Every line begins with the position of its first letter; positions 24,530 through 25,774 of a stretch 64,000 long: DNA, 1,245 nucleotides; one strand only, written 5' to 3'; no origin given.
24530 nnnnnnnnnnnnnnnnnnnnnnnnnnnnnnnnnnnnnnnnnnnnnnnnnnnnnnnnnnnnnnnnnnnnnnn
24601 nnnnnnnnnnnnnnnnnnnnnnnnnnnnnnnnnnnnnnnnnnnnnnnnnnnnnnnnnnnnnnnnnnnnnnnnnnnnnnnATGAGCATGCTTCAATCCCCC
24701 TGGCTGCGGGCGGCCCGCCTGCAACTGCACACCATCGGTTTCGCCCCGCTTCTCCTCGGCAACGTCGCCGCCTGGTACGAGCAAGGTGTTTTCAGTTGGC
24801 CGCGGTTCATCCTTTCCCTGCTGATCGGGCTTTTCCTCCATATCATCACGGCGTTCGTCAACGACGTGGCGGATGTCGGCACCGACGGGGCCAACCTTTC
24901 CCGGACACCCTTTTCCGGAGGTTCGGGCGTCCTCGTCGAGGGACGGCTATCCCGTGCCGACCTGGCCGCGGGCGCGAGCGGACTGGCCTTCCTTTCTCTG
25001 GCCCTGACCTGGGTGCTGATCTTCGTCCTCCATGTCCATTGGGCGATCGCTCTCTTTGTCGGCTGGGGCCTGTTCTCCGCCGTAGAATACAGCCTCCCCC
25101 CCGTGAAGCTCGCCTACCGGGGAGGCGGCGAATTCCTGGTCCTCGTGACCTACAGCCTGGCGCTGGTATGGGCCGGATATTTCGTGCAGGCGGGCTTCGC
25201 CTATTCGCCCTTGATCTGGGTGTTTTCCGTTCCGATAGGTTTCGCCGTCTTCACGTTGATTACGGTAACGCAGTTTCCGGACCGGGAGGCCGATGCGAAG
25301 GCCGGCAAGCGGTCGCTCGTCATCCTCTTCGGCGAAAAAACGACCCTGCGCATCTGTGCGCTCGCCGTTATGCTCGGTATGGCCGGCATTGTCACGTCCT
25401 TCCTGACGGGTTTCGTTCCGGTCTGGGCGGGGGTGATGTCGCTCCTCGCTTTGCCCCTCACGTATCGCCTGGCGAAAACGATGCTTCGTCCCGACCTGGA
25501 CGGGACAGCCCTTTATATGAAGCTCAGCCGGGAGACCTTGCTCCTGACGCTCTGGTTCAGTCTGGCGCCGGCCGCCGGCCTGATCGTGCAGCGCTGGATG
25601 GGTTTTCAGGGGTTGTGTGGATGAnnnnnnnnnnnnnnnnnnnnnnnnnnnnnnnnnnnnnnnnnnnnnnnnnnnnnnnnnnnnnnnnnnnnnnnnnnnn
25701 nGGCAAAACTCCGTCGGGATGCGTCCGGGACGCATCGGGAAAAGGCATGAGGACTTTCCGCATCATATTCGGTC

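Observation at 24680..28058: UbiA prenyltransferase + ICMT-like methyltransferase fused to a MacB/FtsX permease + ABC ATPase: candidate prenylation-methylation-export module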

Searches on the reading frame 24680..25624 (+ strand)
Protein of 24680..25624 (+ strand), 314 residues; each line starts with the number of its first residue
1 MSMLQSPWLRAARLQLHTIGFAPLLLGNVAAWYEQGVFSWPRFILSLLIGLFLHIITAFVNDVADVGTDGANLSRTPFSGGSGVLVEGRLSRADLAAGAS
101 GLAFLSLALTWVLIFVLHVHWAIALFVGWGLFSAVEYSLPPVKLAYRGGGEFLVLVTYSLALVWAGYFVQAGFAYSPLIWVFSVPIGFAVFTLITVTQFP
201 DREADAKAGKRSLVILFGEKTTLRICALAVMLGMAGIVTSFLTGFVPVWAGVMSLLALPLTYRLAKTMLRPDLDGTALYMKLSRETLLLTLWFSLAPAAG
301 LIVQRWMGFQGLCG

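Call 7: search_protein_families(library=pfam, proteins=[window:24680-25624:+], max_evalue=0.01)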
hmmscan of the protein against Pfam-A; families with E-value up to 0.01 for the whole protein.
window:24680-25624:+ (314 aa): 1 family
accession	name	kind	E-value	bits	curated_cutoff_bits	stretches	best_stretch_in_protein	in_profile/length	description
PF01040.23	UbiA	-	1.1e-25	90.8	34.2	1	22-282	3-247/250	UbiA prenyltransferase family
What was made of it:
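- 24680..25624 (+): UbiA-superfamily membrane prenyltransferase (314 aa; alternative start at 24686). It belongs to a distinct clade nearest to MenA, UBIAD1 and chlorophyll synthase. Pfam UbiA E=1e-25 (call 7).
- Checked: UbiA: 24680-25624 (+), 314 aa, Pfam UbiA E=1e-25 (call 7).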

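Call 15: search_protein_families(library=ncbifam, proteins=[window:24680-25624:+], max_evalue=0.01)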
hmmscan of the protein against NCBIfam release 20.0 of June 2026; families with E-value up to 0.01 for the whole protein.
window:24680-25624:+ (314 aa): 17 families
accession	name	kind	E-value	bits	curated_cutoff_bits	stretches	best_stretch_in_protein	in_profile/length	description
NF004751.0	PRK06080.1-3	equivalog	8.1e-26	91.2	264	1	6-303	11-295/296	1,4-dihydroxy-2-naphthoate polyprenyltransferase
TIGR02235.1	menA_cyano-plnt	equivalog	1.6e-21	76.9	225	1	7-268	1-251/285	2-carboxy-1,4-naphthoquinone phytyltransferase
NF004750.0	PRK06080.1-2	equivalog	3.5e-17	62.7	346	1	6-295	7-296/301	1,4-dihydroxy-2-naphthoate polyprenyltransferase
NF004749.0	PRK06080.1-1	equivalog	1.6e-16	60.4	277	1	8-306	22-310/311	1,4-dihydroxy-2-naphthoate polyprenyltransferase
NF009926.0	PRK13387.1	equivalog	1.6e-15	57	316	1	9-305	7-315/317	1,4-dihydroxy-2-naphthoate polyprenyltransferase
TIGR01476.1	chlor_syn_BchG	subfamily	1.4e-14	54.3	212.3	1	25-286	20-270/283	(bacterio)chlorophyll synthase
TIGR00751.1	menA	equivalog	7.4e-14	51.9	102.15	1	20-293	8-281/284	1,4-dihydroxy-2-naphthoate octaprenyltransferase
NF005742.0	PRK07566.1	equivalog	8.8e-10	38.2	313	1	22-271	41-283/315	chlorophyll synthase ChlG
NF004617.0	PRK05951.1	equivalog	1.5e-09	37.4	239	1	84-270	91-272/306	prenyltransferase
NF009523.0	PRK12884.1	equivalog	4.9e-09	35.8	269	1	35-287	31-263/279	prenyltransferase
NF004752.0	PRK06080.1-4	subfamily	2.8e-08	33.8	289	1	14-270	12-268/300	1,4-dihydroxy-2-naphthoate polyprenyltransferase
TIGR02056.1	ChlG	equivalog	1.9e-07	30.9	436.45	1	12-274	18-280/306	chlorophyll synthase ChlG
NF004753.0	PRK06080.1-5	equivalog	3.3e-07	29.8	555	1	43-267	53-271/312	1,4-dihydroxy-2-naphthoate polyprenyltransferase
NF009516.0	PRK12875.1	equivalog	7.1e-06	25.3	205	1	103-242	107-238/292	prenyltransferase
NF009058.0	PRK12392.1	subfamily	0.00066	18.8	494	1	57-254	65-260/333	bacteriochlorophyll c synthase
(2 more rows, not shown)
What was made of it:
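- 24680..25624 (+): Best NCBIfam match is a MenA model at 91 bits against a cutoff of 264 (call 15).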

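Call 17: search_solved_structures(query=window:24680-25621:+, max_evalue=1)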
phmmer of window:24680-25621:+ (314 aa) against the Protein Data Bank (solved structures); distinct sequences matched with E-value up to 1: 2.
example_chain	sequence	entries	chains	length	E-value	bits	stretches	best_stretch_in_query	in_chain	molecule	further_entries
9sas_C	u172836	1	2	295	2e-08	37.1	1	13-284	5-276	Chlorophyll a synthase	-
9sau_C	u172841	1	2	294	2.1e-08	37.1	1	13-284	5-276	Chlorophyll a synthase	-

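Call 25: find_homologous_proteins(query=window:24680-25621:+, max_evalue=1e-8)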
Query window:24680-25621:+ (314 aa): 355 proteins with E <= 1e-8 among 8000 candidates; the best 120 are listed.
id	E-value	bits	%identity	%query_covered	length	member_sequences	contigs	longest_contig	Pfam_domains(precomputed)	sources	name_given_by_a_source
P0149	8.2e-198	674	100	99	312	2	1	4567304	PF01040.24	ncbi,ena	-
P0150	2.0e-170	584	87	99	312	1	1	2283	PF01040.24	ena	-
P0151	5.4e-143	494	75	97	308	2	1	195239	PF01040.24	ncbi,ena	-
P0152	1.4e-139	483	72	98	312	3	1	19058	PF01040.24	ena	-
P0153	1.9e-139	482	73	98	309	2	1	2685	PF01040.24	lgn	-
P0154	1.3e-138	480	72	98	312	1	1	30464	PF01040.24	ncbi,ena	-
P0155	1.9e-138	479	73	97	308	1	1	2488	PF01040.24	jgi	jgi:1,4-dihydroxy-2-naphthoate polyprenyltransferase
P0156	1.6e-136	473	71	97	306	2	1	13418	PF01040.24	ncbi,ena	-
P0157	1.3e-134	467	71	97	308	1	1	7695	PF01040.24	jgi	jgi:1,4-dihydroxy-2-naphthoate polyprenyltransferase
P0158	5.4e-134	465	69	98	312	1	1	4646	PF01040.24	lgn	-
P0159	7.7e-134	464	70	98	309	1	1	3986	PF01040.24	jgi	jgi:1,4-dihydroxy-2-naphthoate polyprenyltransferase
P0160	4.9e-133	461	70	97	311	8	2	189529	PF01040.24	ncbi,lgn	-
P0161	9.2e-133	460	70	97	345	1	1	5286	PF01040.24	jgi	jgi:1,4-dihydroxy-2-naphthoate polyprenyltransferase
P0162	3.1e-132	459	69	98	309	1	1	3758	PF01040.24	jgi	-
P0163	6.1e-132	458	69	97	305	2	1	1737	PF01040.24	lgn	-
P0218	3.2e-86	308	53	96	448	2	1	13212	PF01243.28,PF01040.24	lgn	-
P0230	7.2e-28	116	38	69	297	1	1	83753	PF01040.24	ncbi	ncbi:MAG: prenyltransferase [Pseudomonadota bacterium]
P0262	5.0e-21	93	37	69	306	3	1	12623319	PF01040.24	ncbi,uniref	ncbi:prenyltransferase [Sorangium sp. So ce406]|uniref:prenyltransferase n=1 Tax=Sorangium sp. So ce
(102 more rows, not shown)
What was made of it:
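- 24680..25624 (+): About 80 clusters share 50-100% identity, then identity drops to 39% or less (call 25).
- Checked: The source annotation probably starts at the second Met, 24686, because P0149 is 312 aa (call 25).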

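Call 26: find_encoding_contigs(protein=P0149, flank=3000, max_places=2)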
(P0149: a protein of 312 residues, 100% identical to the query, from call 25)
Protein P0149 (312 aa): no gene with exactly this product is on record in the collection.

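Call 27: find_encoding_contigs(protein=P0262, flank=8000, max_places=2)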
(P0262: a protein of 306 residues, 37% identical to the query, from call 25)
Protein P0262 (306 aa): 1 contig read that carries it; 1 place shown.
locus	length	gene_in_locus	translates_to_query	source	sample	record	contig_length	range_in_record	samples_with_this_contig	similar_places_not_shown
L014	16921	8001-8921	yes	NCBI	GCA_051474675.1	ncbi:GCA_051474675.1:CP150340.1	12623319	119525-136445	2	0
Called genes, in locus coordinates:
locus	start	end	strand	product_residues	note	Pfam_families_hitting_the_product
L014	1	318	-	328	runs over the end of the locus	PF04754:Transposase_31, PF14261:DUF4351 (faint)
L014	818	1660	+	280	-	-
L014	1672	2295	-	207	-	PF05685:Uma2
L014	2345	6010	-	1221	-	PF00580:UvrD-helicase, PF13245:AAA_19, PF13361:UvrD_C, PF13538:UvrD_C_2 (weak), PF12705:PDDEXK_1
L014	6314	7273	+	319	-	PF01040:UbiA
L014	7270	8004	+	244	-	-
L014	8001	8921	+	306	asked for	PF01040:UbiA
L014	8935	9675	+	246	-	PF18916:Lycopene_cyc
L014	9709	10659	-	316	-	-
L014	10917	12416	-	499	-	-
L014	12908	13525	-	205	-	PF00694:Aconitase_C, PF27512:LeuD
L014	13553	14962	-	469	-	PF00330:Aconitase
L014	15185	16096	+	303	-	PF00126:HTH_1, PF03466:LysR_substrate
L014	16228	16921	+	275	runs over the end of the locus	PF07691:PA14 (weak)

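Call 28: find_encoding_contigs(protein=P0230, flank=8000, max_places=2)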
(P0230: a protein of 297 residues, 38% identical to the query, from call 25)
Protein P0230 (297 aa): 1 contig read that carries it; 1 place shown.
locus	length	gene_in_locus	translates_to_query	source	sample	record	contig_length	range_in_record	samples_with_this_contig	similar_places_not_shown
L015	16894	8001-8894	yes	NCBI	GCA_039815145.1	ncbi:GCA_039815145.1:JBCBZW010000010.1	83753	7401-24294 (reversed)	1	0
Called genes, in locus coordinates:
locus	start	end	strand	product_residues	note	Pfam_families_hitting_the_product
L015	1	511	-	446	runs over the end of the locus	PF06980:DUF1302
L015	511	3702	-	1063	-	PF03176:MMPL, PF02460:Patched, PF12349:Sterol-sensing, PF03176:MMPL, PF17131:TP_0789-like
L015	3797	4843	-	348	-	PF00111:Fer2, PF00175:NAD_binding_1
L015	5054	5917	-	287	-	-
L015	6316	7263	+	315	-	PF01040:UbiA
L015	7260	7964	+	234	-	-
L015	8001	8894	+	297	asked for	PF01040:UbiA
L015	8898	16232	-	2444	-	PF00028:Cadherin (weak), PF18957:RibLong (faint), PF25374:Cadherin_FAT4_N (faint), PF28399:Ig_CLSTN (faint), PF00028:Cadherin, PF08838:DUF1811 (faint), PF00028:Cadherin, PF04862:DUF642 (weak), +3 more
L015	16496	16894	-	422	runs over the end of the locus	PF13450:NAD_binding_8 (faint), PF13454:NAD_binding_9 (faint), PF01266:DAO (faint), PF07992:Pyr_redox_2, PF21706:FCSD_central, PF09242:FCSD-flav_bind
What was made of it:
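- Tried and rejected: Context of the nearest outgroup UbiAs: a UbiA-hypothetical-UbiA arrangement, followed by a Lycopene_cyc gene in Sorangium (L014) only; this says nothing about the acceptor (calls 27, 28).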

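Call 29: list_cluster_members(proteins=[P0149, P0001, window:25747-27384:+])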
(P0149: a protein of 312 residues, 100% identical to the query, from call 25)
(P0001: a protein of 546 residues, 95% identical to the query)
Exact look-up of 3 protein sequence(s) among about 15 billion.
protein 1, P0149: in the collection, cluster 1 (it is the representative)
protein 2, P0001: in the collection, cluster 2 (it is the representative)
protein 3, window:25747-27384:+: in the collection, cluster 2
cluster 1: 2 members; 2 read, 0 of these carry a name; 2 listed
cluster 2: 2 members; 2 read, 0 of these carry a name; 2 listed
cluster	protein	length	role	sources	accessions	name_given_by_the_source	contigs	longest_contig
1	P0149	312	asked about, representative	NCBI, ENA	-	-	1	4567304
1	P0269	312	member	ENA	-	-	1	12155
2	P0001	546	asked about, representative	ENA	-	-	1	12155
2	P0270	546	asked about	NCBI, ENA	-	-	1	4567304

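Call 58: find_encoding_contigs(protein=P0218, flank=7000, max_places=2)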
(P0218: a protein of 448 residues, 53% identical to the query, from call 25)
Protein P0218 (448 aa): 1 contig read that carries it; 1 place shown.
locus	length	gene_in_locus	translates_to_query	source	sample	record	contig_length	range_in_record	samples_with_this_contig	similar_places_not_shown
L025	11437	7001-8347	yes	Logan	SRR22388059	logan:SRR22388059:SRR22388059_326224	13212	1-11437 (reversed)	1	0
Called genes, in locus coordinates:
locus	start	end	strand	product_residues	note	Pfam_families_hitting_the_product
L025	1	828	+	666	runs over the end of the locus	PF08239:SH3_3, PF14522:Cytochrome_C7 (faint), PF13435:Cytochrome_C554, PF02085:Cytochrom_CIII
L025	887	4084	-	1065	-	PF01833:TIG (weak)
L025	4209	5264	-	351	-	PF02085:Cytochrom_CIII (faint), PF14522:Cytochrome_C7 (weak)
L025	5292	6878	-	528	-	-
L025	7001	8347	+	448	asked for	PF01243:PNPOx_N, PF01040:UbiA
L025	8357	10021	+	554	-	PF04191:PEMT (weak), PF12704:MacB_PCD, PF02687:FtsX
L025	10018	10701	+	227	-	PF13304:AAA_21 (faint), PF02463:SMC_N (faint), PF00005:ABC_tran, PF13401:AAA_22 (faint)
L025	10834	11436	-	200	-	?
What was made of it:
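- Multihaem cytochrome genes flank L025 (call 58).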

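Call 71: find_encoding_contigs(protein=P0151, flank=9000, max_places=2)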
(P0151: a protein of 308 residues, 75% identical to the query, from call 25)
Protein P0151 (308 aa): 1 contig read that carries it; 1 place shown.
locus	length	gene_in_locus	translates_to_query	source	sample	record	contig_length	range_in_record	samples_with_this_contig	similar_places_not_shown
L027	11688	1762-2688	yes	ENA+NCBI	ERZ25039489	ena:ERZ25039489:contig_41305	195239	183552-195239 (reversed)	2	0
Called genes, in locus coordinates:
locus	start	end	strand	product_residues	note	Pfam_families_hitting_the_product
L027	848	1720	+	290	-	PF13507:GATase_5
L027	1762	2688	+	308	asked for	PF01040:UbiA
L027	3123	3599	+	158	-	-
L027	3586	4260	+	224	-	PF12704:MacB_PCD (weak)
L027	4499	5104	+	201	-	PF00005:ABC_tran, PF02463:SMC_N (faint), PF13304:AAA_21 (faint)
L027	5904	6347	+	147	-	-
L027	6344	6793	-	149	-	PF00072:Response_reg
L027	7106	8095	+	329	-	PF00356:LacI, PF00532:Peripla_BP_1, PF13407:Peripla_BP_4, PF13377:Peripla_BP_3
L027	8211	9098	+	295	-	PF02633:Creatininase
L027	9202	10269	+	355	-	PF06792:UPF0261, PF23189:UPF0261_C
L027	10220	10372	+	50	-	PF23189:UPF0261_C (weak)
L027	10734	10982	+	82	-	PF00596:Aldolase_II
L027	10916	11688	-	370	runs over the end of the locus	-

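Call 73: search_protein_families(library=pfam, proteins=[L025:7001-7450:+], max_evalue=0.001)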
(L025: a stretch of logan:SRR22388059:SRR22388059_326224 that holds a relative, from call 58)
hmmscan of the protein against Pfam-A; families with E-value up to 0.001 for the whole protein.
L025:7001-7450:+ (150 aa): 1 family
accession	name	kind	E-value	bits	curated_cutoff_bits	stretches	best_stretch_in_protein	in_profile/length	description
PF01243.27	PNPOx_N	-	5e-11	43.5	28.1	1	4-108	3-95/120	Pyridoxamine 5'-phosphate oxidase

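Call 78: search_solved_structures(query=A5, max_evalue=1)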
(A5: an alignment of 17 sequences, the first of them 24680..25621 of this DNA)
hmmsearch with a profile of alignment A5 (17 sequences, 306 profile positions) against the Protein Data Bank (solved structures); distinct sequences matched with E-value up to 1: 6.
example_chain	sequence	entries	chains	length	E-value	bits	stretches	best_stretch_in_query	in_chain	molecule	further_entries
9sas_C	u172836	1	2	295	1e-10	44.8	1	11-297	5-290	Chlorophyll a synthase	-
9sau_C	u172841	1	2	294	1.1e-10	44.8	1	11-297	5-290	Chlorophyll a synthase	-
8djk_B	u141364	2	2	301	4.1e-09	39.6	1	4-301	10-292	UbiA prenyltransferase domain-containing protein 1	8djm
6m31_A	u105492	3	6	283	5.1e-05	26.1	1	25-295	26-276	Digeranylgeranylglyceryl phosphate synthase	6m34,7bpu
4tq3_A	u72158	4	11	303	0.0044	19.8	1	176-282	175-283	Prenyltransferase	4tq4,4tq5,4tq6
8ar0_A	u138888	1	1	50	0.32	13.6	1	89-127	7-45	Toll-like receptor 2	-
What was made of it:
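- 24680..25624 (+): The family profile against PDB sequences hits chlorophyll synthase at 1e-10 and UBIAD1 at 4e-9 (call 78).
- On Chlorophyll/bacteriochlorophyll synthase: Chlorophyll synthase is nevertheless the best PDB sequence hit, at 1e-10 (call 78).
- Closest known: MenA/UBIAD1 followed by MenG/UbiE in menaquinone biosynthesis. Same: The UbiA here is most similar to MenA and UBIAD1 (calls 15, 78).
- The best NCBIfam hits of the UbiA are MenA models, and the PDB profile hits include UBIAD1 (calls 15, 78).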
